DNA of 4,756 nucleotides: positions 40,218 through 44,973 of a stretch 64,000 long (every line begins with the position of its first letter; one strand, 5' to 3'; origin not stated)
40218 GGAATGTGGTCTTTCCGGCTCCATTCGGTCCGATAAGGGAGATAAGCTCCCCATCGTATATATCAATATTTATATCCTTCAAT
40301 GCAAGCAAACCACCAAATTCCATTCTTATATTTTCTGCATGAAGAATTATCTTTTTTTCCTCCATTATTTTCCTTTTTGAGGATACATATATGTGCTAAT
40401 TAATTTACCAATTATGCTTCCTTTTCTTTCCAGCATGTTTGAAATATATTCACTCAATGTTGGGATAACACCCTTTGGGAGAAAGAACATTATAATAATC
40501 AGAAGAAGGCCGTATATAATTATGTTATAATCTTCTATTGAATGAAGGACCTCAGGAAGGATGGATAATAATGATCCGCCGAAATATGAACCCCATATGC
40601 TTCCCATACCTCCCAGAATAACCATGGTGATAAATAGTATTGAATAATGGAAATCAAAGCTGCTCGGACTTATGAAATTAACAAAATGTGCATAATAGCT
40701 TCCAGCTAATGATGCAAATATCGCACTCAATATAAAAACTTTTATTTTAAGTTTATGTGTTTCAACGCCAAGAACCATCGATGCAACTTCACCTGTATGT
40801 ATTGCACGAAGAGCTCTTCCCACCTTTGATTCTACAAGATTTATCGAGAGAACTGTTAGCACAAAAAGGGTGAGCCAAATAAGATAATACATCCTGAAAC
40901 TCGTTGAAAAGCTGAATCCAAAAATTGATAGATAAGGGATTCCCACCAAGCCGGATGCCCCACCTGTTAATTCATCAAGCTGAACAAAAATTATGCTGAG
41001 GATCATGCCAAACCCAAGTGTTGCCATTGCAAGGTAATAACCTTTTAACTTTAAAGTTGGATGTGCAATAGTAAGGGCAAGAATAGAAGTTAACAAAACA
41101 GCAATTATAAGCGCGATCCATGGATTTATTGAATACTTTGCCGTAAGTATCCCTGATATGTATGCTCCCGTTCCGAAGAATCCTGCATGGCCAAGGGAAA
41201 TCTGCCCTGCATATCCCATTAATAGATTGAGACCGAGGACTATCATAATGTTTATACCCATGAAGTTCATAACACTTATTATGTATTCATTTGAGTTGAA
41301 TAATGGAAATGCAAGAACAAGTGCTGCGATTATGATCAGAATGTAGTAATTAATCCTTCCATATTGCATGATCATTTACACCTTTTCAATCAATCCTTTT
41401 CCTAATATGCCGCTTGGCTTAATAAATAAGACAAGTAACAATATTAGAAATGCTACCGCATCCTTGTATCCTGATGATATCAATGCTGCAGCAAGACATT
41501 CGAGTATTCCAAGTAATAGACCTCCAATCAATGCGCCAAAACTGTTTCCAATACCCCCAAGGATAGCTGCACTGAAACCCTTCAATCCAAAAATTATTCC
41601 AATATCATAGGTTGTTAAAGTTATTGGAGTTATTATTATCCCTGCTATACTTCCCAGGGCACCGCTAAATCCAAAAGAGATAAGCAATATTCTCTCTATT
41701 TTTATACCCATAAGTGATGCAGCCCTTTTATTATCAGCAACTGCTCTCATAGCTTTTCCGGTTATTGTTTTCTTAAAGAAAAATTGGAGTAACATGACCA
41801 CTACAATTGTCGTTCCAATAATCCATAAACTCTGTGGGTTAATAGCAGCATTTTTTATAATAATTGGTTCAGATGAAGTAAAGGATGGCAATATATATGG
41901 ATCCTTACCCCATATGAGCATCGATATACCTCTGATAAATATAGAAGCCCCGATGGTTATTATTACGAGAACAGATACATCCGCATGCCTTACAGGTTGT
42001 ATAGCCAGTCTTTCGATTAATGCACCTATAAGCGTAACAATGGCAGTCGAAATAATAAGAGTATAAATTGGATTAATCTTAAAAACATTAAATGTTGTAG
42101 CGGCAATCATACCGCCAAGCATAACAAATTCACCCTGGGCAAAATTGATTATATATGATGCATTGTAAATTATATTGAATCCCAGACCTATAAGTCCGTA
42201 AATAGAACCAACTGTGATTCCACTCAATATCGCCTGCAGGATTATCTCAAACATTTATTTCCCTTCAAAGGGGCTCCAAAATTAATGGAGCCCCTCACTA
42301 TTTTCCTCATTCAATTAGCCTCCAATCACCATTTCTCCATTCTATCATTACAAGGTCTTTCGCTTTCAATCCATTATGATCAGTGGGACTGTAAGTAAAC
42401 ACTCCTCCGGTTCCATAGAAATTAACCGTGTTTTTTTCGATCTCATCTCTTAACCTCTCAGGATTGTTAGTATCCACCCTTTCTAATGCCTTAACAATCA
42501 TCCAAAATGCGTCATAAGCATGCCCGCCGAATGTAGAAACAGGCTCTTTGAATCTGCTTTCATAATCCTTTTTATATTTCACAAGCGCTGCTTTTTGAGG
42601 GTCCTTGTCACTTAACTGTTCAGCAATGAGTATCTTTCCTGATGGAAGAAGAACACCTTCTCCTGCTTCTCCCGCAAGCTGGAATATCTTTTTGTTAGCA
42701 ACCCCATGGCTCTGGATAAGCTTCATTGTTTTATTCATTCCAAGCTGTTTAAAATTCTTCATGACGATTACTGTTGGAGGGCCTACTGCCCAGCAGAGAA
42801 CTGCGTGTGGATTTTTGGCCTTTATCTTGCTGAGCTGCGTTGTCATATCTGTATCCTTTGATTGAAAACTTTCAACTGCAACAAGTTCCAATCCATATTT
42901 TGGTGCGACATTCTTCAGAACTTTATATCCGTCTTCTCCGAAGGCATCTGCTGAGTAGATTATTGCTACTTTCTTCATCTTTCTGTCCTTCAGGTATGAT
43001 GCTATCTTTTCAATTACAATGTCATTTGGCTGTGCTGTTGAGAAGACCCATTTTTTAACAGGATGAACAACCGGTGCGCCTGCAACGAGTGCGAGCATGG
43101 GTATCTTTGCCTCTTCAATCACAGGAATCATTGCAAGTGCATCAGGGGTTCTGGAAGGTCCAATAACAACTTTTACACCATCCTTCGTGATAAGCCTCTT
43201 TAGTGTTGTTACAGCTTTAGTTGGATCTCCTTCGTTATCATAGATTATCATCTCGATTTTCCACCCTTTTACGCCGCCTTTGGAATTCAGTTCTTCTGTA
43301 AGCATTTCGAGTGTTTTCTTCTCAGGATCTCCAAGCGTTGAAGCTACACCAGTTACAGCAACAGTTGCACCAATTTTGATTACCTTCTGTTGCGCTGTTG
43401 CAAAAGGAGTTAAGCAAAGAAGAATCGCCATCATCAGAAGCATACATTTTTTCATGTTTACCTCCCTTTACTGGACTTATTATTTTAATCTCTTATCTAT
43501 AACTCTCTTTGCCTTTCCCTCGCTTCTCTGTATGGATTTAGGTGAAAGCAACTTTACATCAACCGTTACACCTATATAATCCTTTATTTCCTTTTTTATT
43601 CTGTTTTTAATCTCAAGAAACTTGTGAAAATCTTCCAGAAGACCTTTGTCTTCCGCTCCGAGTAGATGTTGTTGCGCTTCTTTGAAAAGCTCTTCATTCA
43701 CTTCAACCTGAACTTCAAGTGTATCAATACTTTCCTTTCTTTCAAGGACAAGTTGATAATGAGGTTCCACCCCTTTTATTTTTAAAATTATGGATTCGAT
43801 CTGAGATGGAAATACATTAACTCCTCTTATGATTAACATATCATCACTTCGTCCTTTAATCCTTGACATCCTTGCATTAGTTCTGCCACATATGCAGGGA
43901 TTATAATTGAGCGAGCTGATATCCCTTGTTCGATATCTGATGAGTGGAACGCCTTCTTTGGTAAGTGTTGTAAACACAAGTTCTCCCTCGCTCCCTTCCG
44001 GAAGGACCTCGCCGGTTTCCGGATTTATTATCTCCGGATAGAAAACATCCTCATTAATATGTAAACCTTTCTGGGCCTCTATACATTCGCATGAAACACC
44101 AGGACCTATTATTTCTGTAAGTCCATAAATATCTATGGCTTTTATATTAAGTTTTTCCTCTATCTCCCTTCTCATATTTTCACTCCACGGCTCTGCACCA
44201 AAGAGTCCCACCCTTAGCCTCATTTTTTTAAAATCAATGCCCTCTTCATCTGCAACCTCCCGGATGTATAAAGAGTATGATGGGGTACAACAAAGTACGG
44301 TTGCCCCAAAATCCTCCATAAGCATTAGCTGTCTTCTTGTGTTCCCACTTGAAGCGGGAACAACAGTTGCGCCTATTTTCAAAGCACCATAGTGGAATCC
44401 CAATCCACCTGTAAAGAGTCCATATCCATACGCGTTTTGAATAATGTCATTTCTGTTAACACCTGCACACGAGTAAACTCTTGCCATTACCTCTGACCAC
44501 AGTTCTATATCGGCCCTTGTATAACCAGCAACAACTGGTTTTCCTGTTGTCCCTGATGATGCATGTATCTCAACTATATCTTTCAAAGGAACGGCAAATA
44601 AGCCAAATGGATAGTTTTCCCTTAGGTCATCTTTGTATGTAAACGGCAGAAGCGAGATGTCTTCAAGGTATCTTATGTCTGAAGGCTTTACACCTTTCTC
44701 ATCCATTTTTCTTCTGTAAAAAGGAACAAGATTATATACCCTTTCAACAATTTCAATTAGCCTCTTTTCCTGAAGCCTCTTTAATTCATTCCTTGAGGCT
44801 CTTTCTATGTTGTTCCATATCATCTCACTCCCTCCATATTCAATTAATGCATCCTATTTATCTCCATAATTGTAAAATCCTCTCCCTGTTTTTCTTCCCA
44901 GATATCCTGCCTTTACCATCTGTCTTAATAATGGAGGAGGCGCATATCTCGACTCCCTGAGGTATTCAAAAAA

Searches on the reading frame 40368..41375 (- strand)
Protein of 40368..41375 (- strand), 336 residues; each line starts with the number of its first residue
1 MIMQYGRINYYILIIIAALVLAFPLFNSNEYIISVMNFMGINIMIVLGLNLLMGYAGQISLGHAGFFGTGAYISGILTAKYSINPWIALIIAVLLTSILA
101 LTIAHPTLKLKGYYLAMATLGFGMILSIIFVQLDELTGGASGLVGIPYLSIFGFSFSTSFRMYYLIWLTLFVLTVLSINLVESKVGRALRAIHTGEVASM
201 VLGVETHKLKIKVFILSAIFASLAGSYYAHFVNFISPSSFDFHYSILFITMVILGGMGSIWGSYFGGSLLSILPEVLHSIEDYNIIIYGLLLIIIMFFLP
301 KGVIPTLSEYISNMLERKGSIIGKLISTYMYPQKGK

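Call 107: search_protein_families(library=pfam, proteins=[window:40368-41375:-], max_evalue=0.00001)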
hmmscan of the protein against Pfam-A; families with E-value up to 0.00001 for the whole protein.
window:40368-41375:- (336 aa): 1 family
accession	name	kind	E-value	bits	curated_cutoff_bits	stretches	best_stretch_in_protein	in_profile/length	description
PF02653.21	BPD_transp_2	-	1.2e-42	146.4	26.8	1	32-296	2-269/269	Branched-chain amino acid transport system / permease component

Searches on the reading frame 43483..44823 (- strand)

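Call 107: search_protein_families(library=pfam, proteins=[window:43483-44823:-], max_evalue=0.00001)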
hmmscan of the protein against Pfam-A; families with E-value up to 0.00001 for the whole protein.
window:43483-44823:- (447 aa): 2 families
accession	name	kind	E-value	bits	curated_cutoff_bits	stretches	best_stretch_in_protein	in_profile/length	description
PF14535.12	AMP-binding_C_2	-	9.9e-30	103.1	25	1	334-445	1-96/96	AMP-binding enzyme C-terminal domain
PF00501.34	AMP-binding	-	1.8e-17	63.6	29.9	1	81-284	162-374/384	AMP-binding enzyme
